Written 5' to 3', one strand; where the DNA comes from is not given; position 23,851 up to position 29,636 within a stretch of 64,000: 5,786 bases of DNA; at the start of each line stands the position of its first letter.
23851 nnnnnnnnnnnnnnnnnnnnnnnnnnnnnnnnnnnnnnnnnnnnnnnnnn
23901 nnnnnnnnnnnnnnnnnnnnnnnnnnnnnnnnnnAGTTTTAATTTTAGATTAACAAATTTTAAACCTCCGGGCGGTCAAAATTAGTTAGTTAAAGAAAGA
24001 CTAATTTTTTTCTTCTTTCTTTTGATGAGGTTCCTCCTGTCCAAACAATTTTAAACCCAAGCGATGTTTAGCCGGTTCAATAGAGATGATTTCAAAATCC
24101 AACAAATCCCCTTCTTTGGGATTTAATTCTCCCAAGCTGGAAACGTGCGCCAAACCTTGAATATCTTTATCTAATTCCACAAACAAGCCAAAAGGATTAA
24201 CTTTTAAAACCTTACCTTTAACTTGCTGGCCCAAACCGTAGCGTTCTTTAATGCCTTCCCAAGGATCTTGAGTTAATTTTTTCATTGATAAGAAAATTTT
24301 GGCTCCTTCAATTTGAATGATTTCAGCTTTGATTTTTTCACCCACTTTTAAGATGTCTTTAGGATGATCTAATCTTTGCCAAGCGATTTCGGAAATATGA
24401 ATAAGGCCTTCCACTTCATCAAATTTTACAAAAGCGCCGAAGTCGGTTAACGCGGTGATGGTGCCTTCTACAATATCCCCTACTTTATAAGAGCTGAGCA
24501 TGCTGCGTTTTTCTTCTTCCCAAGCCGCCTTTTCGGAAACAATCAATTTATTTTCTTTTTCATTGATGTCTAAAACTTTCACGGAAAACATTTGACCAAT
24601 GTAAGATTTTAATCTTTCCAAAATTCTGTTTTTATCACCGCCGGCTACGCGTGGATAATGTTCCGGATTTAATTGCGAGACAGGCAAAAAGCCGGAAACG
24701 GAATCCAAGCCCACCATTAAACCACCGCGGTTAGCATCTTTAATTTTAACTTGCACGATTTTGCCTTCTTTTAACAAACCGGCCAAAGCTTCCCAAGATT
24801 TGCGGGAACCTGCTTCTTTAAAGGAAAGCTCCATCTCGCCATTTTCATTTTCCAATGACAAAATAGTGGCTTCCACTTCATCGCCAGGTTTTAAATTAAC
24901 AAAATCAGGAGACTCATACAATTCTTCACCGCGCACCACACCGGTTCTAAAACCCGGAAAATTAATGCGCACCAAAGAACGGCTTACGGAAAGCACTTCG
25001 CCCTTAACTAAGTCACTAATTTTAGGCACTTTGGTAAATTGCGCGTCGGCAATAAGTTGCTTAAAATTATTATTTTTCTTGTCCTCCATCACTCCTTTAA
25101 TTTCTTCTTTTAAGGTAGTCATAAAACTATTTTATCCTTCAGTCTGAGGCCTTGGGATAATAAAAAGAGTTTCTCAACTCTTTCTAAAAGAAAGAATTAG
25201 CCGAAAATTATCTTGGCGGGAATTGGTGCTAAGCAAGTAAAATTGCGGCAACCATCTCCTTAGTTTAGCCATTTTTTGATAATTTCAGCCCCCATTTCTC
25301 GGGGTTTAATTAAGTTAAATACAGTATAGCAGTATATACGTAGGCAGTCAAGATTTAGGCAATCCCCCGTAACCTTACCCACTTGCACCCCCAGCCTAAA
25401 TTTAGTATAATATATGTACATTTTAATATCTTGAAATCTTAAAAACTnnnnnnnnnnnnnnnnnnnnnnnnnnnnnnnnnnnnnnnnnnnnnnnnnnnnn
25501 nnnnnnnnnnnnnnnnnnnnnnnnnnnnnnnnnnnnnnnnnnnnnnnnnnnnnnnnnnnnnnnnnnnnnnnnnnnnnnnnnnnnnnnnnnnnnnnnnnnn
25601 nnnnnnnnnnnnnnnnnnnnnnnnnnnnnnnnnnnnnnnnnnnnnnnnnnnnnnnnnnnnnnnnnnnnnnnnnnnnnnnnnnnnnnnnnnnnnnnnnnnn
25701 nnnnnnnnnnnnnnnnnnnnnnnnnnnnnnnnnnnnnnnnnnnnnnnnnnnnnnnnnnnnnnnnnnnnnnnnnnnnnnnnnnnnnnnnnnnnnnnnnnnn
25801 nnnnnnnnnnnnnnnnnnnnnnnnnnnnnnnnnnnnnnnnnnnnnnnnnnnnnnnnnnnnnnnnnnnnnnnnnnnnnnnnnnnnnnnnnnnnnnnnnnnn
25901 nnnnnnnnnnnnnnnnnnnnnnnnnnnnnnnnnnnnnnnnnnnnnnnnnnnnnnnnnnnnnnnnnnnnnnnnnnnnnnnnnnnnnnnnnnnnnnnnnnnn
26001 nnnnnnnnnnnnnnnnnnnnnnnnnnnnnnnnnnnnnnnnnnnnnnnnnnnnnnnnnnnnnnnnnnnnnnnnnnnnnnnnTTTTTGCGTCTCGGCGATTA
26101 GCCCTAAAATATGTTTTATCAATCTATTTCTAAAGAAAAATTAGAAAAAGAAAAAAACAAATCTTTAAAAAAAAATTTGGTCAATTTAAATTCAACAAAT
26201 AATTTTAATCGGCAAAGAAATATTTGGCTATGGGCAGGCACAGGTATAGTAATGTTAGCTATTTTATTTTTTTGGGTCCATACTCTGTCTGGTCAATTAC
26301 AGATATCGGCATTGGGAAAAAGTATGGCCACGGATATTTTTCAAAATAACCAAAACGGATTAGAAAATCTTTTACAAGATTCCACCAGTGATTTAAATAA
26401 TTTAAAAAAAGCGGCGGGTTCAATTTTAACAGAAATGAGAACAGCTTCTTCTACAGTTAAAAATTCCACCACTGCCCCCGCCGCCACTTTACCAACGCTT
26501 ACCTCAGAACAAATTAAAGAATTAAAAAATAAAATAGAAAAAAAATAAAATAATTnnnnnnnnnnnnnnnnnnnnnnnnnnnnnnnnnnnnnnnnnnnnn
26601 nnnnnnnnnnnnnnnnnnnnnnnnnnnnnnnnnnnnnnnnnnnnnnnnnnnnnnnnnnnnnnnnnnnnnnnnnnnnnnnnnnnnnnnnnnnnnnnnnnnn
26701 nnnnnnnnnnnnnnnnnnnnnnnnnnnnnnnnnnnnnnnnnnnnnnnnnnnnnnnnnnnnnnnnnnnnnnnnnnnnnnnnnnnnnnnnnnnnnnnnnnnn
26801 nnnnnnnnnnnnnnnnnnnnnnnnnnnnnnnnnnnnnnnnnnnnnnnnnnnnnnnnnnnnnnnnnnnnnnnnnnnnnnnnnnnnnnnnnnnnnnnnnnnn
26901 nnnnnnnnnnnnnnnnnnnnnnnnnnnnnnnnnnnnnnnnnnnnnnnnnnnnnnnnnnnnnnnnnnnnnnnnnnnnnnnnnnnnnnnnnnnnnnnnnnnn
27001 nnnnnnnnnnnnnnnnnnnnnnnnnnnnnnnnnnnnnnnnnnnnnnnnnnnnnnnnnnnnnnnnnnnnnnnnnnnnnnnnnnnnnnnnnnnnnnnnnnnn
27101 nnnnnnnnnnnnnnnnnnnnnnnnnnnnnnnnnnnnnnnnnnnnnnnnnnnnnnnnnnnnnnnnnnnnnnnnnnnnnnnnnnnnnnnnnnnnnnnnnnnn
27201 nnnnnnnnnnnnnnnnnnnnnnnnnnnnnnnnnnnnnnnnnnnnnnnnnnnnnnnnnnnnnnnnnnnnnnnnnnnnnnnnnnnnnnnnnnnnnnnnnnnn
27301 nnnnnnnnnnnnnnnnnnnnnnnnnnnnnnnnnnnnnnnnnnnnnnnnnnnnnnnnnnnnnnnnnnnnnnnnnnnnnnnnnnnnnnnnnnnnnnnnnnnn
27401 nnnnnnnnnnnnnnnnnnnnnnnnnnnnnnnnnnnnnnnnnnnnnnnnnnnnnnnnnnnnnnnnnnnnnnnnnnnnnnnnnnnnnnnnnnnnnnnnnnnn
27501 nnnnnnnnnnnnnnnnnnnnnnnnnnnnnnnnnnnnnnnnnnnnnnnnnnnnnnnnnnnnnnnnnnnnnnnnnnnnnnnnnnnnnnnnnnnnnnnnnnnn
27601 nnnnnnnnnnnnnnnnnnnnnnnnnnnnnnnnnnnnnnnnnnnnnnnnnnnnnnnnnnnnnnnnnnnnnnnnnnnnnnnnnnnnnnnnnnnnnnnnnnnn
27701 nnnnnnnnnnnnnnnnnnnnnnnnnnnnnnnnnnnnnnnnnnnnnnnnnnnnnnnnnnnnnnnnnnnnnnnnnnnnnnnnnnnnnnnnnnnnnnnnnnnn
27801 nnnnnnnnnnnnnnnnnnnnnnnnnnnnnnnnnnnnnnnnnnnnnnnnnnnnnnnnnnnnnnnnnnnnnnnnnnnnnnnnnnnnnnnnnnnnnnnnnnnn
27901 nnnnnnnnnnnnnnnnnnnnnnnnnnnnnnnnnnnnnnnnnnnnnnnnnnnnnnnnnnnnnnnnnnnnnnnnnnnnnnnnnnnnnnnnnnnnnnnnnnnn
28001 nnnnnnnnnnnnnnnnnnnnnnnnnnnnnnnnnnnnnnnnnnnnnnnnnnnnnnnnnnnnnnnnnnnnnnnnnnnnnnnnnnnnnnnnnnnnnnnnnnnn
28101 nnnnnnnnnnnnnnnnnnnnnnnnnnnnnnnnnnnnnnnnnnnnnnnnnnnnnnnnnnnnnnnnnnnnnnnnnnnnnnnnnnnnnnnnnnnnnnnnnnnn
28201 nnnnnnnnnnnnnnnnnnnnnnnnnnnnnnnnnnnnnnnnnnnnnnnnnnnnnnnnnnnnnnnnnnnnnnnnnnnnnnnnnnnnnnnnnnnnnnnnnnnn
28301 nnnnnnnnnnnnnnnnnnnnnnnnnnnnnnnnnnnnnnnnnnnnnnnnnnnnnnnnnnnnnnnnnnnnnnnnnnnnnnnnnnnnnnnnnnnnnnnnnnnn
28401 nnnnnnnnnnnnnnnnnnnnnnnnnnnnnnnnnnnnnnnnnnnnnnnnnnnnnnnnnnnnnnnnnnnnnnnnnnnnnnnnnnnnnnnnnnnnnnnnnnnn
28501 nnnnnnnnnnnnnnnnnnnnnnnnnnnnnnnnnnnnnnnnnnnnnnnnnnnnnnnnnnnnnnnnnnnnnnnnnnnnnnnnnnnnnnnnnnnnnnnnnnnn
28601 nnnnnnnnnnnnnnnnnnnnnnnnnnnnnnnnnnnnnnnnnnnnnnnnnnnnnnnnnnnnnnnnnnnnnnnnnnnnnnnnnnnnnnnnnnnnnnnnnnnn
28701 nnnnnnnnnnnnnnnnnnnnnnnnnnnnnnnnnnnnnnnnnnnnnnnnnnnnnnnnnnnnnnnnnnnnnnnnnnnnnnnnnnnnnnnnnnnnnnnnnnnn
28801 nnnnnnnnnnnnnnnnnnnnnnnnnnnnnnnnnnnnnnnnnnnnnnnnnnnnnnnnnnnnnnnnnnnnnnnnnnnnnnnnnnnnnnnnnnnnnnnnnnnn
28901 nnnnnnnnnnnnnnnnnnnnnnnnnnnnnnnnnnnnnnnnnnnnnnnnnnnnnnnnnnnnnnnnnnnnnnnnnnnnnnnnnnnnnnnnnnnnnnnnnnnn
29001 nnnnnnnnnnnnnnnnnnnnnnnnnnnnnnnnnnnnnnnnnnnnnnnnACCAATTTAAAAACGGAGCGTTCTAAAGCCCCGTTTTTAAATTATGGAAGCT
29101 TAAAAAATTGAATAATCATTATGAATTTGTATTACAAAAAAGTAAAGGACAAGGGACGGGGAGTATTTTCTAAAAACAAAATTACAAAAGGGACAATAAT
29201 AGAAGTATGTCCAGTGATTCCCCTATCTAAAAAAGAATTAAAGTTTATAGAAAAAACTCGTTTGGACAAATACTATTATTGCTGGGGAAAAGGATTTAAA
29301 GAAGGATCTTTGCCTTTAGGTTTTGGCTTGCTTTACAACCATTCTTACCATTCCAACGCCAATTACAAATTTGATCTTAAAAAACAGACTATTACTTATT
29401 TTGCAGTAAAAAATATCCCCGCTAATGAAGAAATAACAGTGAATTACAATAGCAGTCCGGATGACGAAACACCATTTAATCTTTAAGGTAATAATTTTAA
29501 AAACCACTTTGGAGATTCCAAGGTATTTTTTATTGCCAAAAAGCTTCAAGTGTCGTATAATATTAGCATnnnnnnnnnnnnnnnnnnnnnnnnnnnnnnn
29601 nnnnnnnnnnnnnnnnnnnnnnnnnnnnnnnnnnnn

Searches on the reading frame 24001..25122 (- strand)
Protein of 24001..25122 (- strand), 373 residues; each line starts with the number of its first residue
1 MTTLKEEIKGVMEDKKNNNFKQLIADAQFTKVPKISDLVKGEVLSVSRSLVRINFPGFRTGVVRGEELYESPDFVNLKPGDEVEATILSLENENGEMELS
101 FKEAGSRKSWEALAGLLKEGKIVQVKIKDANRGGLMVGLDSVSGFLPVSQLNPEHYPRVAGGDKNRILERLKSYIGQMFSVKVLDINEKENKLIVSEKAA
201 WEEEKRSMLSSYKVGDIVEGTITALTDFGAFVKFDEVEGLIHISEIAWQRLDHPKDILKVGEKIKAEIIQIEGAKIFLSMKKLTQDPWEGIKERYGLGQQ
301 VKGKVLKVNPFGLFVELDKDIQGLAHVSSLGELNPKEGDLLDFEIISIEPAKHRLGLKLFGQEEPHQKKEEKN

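Call 90: search_protein_families(library=pfam, proteins=[window:24001-25122:-], max_evalue=0.0001)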
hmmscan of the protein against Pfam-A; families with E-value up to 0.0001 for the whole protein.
window:24001-25122:- (373 aa): 3 families
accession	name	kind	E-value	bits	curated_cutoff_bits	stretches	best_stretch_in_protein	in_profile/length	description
PF00575.29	S1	-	2.4e-42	143.6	22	3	213-281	3-74/74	S1 RNA binding domain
PF23459.1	S1_RRP5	-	2.8e-13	50.6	27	0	298-330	4-36/72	RRP5 S1 domain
PF13509.12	S1_2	-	9.2e-08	32.5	21.8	0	214-247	1-35/61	S1 domain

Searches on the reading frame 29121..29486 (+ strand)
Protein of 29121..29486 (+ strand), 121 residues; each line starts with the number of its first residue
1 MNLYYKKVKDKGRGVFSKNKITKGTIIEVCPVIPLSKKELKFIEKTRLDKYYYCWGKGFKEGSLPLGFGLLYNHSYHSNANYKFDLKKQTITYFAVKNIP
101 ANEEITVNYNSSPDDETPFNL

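Call 3: search_protein_families(library=pfam, proteins=[window:29121-29486:+], max_evalue=0.01)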
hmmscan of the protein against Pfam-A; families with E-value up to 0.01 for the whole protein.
window:29121-29486:+ (121 aa): 1 family
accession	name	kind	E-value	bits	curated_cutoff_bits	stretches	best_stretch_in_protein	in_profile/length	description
PF00856.33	SET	-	2.7e-15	57.1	22.4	1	12-110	1-105/105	SET domain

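Call 53: search_protein_families(library=ncbifam, proteins=[window:29121-29486:+], max_evalue=0.00001)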
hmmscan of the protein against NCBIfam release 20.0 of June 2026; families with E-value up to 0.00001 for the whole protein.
window:29121-29486:+ (121 aa): 0 families

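Call 87: find_homologous_proteins(query=window:29121-29486:+, max_evalue=1e-10)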
Query window:29121-29486:+ (121 aa): 851 proteins with E <= 1e-10 among 866 candidates; the best 120 are listed.
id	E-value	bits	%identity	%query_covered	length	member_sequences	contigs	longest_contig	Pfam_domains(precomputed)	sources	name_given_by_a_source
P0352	2.4e-71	255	100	94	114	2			PF00856.34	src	-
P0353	1.5e-64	233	83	100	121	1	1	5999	PF00856.34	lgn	-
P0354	1.1e-59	218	77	100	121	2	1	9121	PF00856.34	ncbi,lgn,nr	ncbi:MAG: SET domain-containing protein [Candidatus Magasanikbacteria bacterium]|nr:SET domain-conta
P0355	1.4e-57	211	77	100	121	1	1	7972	PF00856.34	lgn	-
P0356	3.0e-53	197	71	100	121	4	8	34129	PF00856.34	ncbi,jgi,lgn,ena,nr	ncbi:MAG TPA: SET domain-containing protein [Candidatus Magasanikbacteria bacterium]|nr:SET domain-c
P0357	1.6e-38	149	60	98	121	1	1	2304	PF00856.34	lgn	-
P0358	2.0e-37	146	54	100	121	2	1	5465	PF00856.34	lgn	-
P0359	4.0e-31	126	51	96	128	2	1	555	PF00856.34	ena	-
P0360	1.2e-30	124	49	98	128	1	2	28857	PF00856.34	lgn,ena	-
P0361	6.3e-30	122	50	98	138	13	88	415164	PF00856.34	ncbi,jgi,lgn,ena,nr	ncbi:MAG: SET domain-containing protein-lysine N-methyltransferase [Saprospiraceae bacterium]|nr:SET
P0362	1.8e-29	120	50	97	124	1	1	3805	PF00856.34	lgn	-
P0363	1.9e-29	120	50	97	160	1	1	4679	PF00856.34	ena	-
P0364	2.2e-29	120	54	98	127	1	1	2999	PF00856.34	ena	-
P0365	2.6e-29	120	49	98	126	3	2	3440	PF00856.34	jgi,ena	-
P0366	4.1e-29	119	48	93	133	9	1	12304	PF00856.34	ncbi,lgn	-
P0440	1.7e-24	104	44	98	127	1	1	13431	PF00856.34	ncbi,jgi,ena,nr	ncbi:SET domain-containing protein [Patescibacteria group bacterium]|nr:SET domain-containing protei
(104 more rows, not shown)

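Call 88: find_encoding_contigs(protein=P0360, flank=6000, max_places=1)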
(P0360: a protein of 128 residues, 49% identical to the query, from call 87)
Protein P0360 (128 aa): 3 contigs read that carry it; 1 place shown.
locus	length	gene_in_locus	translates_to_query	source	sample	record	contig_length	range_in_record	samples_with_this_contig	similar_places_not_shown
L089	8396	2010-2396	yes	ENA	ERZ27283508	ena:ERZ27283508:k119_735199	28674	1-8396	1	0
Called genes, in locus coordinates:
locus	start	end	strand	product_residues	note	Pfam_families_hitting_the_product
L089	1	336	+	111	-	?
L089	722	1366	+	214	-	-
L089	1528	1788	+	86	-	-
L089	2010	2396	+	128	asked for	PF00856:SET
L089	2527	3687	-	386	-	PF00155:Aminotran_1_2, PF05889:SepSecS, PF00266:Aminotran_5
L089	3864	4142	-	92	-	PF13656:RNA_pol_L_2, PF01193:RNA_pol_L (weak)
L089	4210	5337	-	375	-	PF14382:ECR1_N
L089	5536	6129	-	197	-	PF01170:UPF0020 (weak), PF05175:MTS, PF06325:PrmA, PF13649:Methyltransf_25, PF13847:Methyltransf_31, PF08241:Methyltransf_11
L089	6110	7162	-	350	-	PF01866:Diphthamide_syn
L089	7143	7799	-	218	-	PF00156:Pribosyltran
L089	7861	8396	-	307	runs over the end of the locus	PF01933:CofD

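Call 89: find_encoding_contigs(protein=P0440, flank=6000, max_places=1)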
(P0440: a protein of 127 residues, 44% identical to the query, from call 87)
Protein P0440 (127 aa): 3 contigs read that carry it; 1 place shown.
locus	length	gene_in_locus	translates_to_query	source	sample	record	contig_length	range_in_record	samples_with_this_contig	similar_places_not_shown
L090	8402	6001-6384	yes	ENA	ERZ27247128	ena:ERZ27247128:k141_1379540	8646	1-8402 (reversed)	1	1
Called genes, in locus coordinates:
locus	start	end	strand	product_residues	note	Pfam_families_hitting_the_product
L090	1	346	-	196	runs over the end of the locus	?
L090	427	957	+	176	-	-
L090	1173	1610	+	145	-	-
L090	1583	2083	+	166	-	PF00293:NUDIX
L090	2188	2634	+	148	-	PF00293:NUDIX (faint)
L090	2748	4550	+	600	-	PF01807:Zn_ribbon_DnaG, PF08275:DNAG_N, PF01751:Toprim, PF13155:Toprim_2, PF13662:Toprim_4, PF10410:DnaB_bind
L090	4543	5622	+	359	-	PF03979:Sigma70_r1_1, PF00140:Sigma70_r1_2, PF04542:Sigma70_r2, PF04539:Sigma70_r3, PF04545:Sigma70_r4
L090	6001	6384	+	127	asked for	PF00856:SET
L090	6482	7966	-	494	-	PF00239:Resolvase, PF07508:Recombinase, PF13408:Zn_ribbon_recom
